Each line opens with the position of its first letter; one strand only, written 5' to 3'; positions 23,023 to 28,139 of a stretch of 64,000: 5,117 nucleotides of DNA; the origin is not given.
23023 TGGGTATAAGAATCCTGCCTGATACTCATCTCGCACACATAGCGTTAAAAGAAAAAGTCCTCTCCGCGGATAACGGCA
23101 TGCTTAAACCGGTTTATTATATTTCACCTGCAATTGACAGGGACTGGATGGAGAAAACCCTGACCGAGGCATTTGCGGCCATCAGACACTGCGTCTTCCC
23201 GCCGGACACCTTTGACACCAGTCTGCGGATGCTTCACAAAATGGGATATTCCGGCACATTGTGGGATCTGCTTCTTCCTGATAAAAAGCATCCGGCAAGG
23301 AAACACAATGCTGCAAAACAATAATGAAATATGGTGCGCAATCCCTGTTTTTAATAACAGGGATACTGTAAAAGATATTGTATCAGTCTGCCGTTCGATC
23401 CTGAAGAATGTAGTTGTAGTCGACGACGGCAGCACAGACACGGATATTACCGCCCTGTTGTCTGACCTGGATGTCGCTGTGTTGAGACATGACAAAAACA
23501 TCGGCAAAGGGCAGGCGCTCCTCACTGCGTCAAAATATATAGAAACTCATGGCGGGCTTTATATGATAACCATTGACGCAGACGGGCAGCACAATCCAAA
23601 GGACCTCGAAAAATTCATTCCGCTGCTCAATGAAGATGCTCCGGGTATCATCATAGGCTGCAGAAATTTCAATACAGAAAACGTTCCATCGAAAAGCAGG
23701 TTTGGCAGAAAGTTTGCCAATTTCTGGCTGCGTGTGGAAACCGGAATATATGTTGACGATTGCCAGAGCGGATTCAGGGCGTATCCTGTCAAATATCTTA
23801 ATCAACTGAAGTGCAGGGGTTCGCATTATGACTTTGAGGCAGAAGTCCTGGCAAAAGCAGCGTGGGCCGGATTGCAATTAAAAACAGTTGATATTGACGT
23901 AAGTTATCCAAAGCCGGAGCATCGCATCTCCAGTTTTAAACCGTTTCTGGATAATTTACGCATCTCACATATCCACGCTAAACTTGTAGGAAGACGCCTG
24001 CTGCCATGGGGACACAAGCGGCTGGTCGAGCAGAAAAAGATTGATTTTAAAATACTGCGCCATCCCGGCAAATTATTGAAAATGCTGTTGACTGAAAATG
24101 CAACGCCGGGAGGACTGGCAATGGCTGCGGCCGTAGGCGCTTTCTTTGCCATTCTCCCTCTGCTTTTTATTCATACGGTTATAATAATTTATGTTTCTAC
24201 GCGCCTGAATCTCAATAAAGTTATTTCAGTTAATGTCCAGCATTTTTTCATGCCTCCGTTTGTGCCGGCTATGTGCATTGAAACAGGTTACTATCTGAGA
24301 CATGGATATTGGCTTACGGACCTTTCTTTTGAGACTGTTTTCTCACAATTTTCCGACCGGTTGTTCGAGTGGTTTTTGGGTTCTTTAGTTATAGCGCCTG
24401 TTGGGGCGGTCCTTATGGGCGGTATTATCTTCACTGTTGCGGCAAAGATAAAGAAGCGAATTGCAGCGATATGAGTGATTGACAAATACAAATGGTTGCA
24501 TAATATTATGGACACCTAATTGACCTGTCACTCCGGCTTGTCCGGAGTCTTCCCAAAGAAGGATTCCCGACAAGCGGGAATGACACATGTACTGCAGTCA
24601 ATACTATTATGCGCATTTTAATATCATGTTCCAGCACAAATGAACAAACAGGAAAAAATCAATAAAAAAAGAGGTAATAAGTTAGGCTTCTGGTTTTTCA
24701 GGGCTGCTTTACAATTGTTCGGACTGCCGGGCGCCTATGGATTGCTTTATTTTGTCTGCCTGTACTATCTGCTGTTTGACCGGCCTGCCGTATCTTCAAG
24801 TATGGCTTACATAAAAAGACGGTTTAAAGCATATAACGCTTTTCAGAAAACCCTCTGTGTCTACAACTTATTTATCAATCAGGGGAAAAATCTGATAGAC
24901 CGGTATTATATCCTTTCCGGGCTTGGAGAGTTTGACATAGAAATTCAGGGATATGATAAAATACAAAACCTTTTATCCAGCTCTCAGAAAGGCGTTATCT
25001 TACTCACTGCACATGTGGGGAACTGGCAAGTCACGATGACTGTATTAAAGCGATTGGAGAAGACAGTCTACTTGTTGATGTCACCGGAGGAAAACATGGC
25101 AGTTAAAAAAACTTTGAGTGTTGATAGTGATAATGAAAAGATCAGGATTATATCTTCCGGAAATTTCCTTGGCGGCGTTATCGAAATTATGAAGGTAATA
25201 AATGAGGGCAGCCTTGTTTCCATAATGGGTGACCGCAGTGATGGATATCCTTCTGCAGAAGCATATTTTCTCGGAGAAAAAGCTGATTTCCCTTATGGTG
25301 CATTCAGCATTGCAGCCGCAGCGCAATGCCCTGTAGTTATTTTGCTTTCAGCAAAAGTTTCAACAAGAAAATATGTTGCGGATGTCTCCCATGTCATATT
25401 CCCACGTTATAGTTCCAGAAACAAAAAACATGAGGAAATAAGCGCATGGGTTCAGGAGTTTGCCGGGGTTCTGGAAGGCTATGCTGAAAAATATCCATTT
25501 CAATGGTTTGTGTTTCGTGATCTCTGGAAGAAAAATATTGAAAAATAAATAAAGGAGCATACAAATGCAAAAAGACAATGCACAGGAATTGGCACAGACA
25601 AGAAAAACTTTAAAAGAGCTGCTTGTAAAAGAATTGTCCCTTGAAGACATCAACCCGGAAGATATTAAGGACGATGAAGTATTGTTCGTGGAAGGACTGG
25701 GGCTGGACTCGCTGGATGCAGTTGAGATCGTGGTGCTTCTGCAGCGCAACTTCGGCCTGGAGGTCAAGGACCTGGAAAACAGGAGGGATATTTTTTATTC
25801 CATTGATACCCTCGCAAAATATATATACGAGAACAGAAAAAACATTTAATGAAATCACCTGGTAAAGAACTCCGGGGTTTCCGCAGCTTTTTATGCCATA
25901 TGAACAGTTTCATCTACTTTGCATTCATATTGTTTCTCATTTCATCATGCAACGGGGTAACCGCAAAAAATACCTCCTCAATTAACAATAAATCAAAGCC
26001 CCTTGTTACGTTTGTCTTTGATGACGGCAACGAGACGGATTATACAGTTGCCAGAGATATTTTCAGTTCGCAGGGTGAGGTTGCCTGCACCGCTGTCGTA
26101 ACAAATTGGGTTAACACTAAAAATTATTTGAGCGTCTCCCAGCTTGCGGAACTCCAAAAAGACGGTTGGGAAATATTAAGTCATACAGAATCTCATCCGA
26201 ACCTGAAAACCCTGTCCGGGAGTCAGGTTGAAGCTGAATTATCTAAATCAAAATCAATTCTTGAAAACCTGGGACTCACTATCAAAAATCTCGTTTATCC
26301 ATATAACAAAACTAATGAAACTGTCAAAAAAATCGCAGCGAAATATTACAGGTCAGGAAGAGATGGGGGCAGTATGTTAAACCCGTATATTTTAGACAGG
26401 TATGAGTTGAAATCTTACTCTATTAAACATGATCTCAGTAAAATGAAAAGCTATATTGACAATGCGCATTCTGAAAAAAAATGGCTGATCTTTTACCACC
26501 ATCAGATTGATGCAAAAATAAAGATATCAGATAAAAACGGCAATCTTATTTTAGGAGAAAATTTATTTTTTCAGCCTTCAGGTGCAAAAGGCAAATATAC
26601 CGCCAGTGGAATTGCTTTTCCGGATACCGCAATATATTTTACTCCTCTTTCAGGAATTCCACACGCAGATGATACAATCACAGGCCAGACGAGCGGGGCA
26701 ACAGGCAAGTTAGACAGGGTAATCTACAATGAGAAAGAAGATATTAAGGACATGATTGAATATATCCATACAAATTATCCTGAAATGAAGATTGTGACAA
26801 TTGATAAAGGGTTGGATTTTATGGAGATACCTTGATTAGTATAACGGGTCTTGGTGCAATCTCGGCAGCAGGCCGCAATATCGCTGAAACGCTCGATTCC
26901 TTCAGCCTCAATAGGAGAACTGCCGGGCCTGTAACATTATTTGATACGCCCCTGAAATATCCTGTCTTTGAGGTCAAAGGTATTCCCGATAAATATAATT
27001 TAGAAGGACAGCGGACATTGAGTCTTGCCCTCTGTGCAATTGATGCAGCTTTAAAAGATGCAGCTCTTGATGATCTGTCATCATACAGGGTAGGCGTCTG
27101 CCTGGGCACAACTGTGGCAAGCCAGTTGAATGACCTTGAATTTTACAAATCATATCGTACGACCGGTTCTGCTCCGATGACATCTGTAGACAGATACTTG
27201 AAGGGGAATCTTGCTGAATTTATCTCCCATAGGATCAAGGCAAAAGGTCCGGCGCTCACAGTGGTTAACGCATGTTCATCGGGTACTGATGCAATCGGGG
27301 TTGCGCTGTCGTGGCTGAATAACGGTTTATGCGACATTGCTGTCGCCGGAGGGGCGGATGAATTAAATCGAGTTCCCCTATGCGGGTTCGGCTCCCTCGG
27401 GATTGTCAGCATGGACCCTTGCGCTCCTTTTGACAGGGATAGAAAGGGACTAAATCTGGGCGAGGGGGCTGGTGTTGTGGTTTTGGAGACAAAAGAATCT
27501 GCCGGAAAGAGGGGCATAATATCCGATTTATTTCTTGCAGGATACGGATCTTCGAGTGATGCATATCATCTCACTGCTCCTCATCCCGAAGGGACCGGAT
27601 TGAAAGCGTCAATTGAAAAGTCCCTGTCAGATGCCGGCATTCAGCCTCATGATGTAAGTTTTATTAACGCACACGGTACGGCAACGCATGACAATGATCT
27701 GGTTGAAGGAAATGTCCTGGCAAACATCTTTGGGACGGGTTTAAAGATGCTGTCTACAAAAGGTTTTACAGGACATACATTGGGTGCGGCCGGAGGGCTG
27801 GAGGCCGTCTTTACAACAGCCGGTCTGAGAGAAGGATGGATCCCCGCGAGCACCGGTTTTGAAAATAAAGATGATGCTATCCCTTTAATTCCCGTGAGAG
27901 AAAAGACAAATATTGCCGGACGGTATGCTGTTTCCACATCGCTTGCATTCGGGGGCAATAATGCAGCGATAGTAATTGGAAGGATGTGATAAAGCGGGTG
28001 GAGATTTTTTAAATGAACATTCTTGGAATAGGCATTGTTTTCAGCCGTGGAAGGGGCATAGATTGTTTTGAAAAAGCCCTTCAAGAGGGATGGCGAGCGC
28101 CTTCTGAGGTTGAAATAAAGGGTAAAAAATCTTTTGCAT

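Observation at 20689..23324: Tandem pair of B12-binding radical SAM genes wedged between the KS/CLF pair and the glycosyltransferase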

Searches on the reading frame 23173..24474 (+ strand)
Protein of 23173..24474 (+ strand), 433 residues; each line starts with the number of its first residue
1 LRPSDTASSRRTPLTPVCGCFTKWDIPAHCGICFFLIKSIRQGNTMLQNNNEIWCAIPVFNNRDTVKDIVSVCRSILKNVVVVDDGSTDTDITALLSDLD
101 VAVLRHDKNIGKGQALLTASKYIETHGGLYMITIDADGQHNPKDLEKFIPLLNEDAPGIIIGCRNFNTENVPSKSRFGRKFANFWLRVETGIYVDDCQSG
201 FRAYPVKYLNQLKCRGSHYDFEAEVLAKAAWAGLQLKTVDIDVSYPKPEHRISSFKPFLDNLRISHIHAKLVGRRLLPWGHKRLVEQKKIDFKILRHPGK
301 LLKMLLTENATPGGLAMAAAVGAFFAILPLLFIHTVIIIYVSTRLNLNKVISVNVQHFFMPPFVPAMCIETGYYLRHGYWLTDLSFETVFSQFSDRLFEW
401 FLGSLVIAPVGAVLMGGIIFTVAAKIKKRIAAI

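Call 6: search_protein_families(library=pfam, proteins=[window:23173-24474:+], max_evalue=0.01)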
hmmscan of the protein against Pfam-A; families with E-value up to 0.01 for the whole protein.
window:23173-24474:+ (433 aa): 3 families
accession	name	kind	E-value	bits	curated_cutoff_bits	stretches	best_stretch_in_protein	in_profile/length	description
PF00535.33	Glycos_transf_2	-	1.9e-18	67.4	23.3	1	56-208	3-163/168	Glycosyl transferase family 2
PF09835.14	DUF2062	-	1.2e-10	42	27.4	1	299-421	5-136/147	Uncharacterized protein conserved in bacteria (DUF2062)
PF13704.12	Glyco_tranf_2_4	-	0.0045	17.9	27.5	1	63-137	4-81/98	Glycosyl transferase family 2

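Call 9: search_protein_families(library=ncbifam, proteins=[window:23173-24474:+], max_evalue=0.01)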
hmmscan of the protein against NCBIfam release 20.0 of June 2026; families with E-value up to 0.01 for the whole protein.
window:23173-24474:+ (433 aa): 9 families
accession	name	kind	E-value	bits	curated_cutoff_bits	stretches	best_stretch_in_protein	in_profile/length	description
NF058614.1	PPMAGASynPpgS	equivalog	1.2e-23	83.8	370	1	53-245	2-198/226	polyprenyl-phospho-N-acetylgalactosaminyl synthase PpgS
TIGR04182.1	glyco_TIGR04182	equivalog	9e-20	71.2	325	1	56-265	5-211/293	S-layer glycoprotein N-glycosyltransferase AglJ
TIGR03937.1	PgaC_IcaA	equivalog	1.4e-06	27.6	422.3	1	41-141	35-139/407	poly-beta-1,6-N-acetyl-D-glucosamine synthase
NF041391.1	DPhHxTase_Halo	equivalog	1.8e-06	27.1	375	1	78-245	25-185/213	dolichyl-phosphate hexose transferase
TIGR03965.1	mycofact_glyco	equivalog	6.7e-06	25.2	280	1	49-114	72-144/467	mycofactocin biosynthesis glycosyltransferase MftF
TIGR03111.1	glyc2_xrt_Gpos1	hypoth_equivalog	0.00019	20.4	363.95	1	26-152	23-156/439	TIGR03111 family XrtG-associated glycosyltransferase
NF010496.0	PRK13915.1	equivalog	0.00055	19.1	262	1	48-138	28-127/307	glucosyl-3-phosphoglycerate synthase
TIGR03546.1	TIGR03546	subfamily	0.0019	18.1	79.45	1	300-430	5-139/154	TIGR03546 family protein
NF041875.1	EPS_EpsD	equivalog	0.0073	15.7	370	0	79-163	32-115/325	exopolysaccharide biosynthesis glycosyltransferase EpsD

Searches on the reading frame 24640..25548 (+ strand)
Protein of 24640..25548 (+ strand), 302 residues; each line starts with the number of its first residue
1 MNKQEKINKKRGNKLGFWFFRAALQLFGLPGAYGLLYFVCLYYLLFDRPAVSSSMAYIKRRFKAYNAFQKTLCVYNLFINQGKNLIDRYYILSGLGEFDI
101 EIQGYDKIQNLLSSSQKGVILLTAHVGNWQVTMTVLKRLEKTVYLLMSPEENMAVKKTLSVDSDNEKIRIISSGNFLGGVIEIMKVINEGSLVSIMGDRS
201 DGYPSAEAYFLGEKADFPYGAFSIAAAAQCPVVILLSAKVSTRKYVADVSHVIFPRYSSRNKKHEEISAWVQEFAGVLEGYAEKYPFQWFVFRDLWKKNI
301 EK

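Call 6: search_protein_families(library=pfam, proteins=[window:24640-25548:+], max_evalue=0.01)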
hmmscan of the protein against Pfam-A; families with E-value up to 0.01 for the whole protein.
window:24640-25548:+ (302 aa): 1 family
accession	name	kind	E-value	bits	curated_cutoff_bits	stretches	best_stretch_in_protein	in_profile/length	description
PF03279.18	Lip_A_acyltrans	-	3e-10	40.2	22.3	1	100-298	105-295/295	Bacterial lipid A biosynthesis acyltransferase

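Call 69: search_protein_families(library=ncbifam, proteins=[window:24640-25548:+], max_evalue=1e-25)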
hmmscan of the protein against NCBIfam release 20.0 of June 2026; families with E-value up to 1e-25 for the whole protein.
window:24640-25548:+ (302 aa): 0 families

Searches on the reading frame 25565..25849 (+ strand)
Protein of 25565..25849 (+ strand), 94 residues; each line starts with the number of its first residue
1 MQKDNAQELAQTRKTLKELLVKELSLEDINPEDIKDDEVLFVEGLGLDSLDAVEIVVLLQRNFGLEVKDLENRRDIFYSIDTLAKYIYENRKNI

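Call 8: search_protein_families(library=pfam, proteins=[window:25565-25849:+], max_evalue=0.01)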
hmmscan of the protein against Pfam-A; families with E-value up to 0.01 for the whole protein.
window:25565-25849:+ (94 aa): 1 family
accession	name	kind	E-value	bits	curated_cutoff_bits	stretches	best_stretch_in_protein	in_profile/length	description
PF00550.31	PP-binding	-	6.7e-09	36.3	20.8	1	16-69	3-51/67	Phosphopantetheine attachment site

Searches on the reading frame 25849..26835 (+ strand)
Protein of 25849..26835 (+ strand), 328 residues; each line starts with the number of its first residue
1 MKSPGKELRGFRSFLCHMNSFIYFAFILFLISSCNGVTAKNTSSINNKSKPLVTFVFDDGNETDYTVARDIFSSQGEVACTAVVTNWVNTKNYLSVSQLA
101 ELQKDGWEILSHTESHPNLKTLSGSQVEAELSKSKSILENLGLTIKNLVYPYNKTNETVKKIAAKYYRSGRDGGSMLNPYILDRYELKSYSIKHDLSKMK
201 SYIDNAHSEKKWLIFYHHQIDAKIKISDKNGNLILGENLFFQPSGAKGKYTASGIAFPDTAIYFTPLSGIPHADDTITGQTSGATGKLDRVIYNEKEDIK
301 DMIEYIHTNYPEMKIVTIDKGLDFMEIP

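Call 6: search_protein_families(library=pfam, proteins=[window:25849-26835:+], max_evalue=0.01)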
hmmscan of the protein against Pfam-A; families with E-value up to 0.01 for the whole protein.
window:25849-26835:+ (328 aa): 2 families
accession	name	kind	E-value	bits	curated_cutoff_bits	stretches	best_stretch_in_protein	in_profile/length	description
PF01522.26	Polysacc_deac_1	-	4.1e-17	62.7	23.1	1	47-166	3-119/124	Polysaccharide deacetylase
PF10096.14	DUF2334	-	2.9e-08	34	26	1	64-220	17-190/203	Uncharacterized protein conserved in bacteria (DUF2334)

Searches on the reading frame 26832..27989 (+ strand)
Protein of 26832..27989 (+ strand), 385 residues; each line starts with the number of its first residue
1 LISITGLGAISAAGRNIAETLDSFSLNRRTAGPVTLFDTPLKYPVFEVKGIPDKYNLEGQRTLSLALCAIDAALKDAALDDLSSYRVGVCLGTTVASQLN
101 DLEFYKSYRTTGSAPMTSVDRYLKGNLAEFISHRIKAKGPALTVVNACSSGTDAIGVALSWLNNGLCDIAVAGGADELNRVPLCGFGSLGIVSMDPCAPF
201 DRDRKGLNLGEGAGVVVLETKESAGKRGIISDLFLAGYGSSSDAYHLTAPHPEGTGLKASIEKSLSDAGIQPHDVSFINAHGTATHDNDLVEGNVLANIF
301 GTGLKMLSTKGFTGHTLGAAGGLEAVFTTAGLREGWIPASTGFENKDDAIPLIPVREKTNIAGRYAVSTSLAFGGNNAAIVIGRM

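Call 7: search_protein_families(library=pfam, proteins=[window:26832-27989:+], max_evalue=0.01)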
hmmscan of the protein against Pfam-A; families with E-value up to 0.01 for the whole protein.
window:26832-27989:+ (385 aa): 3 families
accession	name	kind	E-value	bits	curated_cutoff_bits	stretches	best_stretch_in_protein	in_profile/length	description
PF00109.32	ketoacyl-synt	-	2.8e-30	106.2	20.8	1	61-224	88-252/252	Beta-ketoacyl synthase, N-terminal domain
PF02801.28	Ketoacyl-synt_C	-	7e-26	91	20.8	1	235-343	4-118/119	Beta-ketoacyl synthase, C-terminal domain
PF00108.29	Thiolase_N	-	7.8e-05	22.6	26.4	1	135-183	72-120/260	Thiolase, N-terminal domain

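Call 69: search_protein_families(library=ncbifam, proteins=[window:26832-27989:+], max_evalue=1e-25)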
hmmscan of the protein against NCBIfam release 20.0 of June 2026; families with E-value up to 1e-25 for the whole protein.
window:26832-27989:+ (385 aa): 13 families
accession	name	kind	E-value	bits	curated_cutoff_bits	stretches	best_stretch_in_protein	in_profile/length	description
NF006618.0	PRK09185.1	subfamily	7.6e-91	305.1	407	1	2-384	5-392/394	beta-ketoacyl-ACP synthase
TIGR03150.1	fabF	equivalog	2.8e-78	263.4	493.75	1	2-382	3-406/407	beta-ketoacyl-ACP synthase II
NF005589.0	PRK07314.1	subfamily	2.5e-76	257.1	387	1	3-385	7-412/413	beta-ketoacyl-ACP synthase II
NF058662.1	cispenta_AmcF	equivalog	3.7e-66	223.6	325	1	2-382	2-367/369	cispentacin biosynthesis acyltransferase subunit AmcF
NF004970.0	PRK06333.1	subfamily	3.6e-63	213.9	525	1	61-384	81-421/424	beta-ketoacyl-ACP synthase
NF004618.0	PRK05952.1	equivalog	1.1e-60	205.5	455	1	4-384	6-382/384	beta-ketoacyl-ACP synthase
NF006587.0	PRK09116.1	equivalog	5.2e-57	193.4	470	1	22-385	41-407/408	beta-ketoacyl-ACP synthase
NF005916.1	PRK07910.1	equivalog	1.3e-56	192.4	560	1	75-384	96-417/418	KasA/KasB family beta-ketoacyl-ACP synthase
NF006274.0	PRK08439.1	equivalog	1.2e-50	172.5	621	1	2-382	4-403/406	beta-ketoacyl-ACP synthase II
NF005076.0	PRK06501.1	equivalog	2.4e-48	165.1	629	1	118-384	145-422/425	beta-ketoacyl-ACP synthase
NF005490.0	PRK07103.1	equivalog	1.3e-46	159.5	445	1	64-384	84-412/414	polyketide beta-ketoacyl:acyl carrier protein synthase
NF006434.0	PRK08722.1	equivalog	8.3e-42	143.5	759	1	74-385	86-414/414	beta-ketoacyl-ACP synthase II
NF005935.0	PRK07967.1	equivalog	6.8e-40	137.2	630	1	3-384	5-403/406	beta-ketoacyl-ACP synthase I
